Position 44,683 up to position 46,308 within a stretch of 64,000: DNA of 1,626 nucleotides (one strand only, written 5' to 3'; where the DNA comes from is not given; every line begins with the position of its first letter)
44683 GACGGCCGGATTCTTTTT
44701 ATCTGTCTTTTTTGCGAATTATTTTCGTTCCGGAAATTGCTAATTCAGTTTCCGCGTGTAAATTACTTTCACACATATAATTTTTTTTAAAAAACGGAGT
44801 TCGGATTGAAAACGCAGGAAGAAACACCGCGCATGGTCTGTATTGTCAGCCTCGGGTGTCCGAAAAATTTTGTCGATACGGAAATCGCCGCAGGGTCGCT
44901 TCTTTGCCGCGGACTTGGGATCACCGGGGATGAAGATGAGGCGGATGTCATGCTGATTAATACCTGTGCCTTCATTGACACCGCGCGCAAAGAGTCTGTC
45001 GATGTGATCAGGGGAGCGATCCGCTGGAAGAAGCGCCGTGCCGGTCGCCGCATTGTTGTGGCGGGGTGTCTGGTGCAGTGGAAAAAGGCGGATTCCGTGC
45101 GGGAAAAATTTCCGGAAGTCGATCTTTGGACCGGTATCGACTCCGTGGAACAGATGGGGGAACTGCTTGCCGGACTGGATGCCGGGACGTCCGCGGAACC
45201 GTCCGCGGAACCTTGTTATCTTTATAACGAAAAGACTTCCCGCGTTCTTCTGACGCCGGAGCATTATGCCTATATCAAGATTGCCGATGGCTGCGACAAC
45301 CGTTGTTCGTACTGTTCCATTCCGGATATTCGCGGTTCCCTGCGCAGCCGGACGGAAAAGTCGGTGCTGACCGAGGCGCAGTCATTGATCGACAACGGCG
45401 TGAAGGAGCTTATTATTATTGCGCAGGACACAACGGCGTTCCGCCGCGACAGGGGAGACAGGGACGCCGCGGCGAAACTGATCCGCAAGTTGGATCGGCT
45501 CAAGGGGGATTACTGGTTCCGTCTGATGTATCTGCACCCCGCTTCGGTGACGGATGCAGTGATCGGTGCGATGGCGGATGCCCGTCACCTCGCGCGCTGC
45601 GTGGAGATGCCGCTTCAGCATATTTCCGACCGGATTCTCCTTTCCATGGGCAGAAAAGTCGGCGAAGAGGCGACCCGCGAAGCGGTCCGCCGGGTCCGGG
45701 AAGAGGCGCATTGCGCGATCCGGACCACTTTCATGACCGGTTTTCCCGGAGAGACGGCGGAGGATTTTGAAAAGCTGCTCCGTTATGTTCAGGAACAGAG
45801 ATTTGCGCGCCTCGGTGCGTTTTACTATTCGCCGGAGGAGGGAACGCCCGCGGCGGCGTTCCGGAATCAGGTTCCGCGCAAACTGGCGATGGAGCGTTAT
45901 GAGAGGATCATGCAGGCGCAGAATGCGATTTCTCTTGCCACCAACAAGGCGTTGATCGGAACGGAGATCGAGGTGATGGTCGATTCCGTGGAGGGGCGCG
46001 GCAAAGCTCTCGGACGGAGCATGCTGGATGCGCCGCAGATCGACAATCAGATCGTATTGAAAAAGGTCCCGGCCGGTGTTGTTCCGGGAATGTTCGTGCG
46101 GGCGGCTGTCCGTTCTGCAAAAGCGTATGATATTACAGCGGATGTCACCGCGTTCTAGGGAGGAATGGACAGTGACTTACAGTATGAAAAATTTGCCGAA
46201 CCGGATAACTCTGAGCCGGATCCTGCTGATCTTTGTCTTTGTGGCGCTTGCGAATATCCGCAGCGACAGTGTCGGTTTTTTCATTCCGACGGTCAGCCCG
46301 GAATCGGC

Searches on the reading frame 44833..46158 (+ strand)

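Call 46: search_protein_families(library=pfam, proteins=[window:44833-46158:+])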
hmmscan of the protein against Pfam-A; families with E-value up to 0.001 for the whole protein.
window:44833-46158:+ (441 aa): 3 families
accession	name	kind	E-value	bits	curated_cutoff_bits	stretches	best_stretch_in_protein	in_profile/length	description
PF04055.27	Radical_SAM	-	4.1e-22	79.6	29.5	1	149-318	2-165/166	Radical SAM superfamily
PF00919.26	UPF0004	-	4.1e-22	78.5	27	1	2-101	2-98/98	Uncharacterized protein family UPF0004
PF18693.7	TRAM_2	-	2.7e-12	47.1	27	1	375-438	1-62/63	TRAM domain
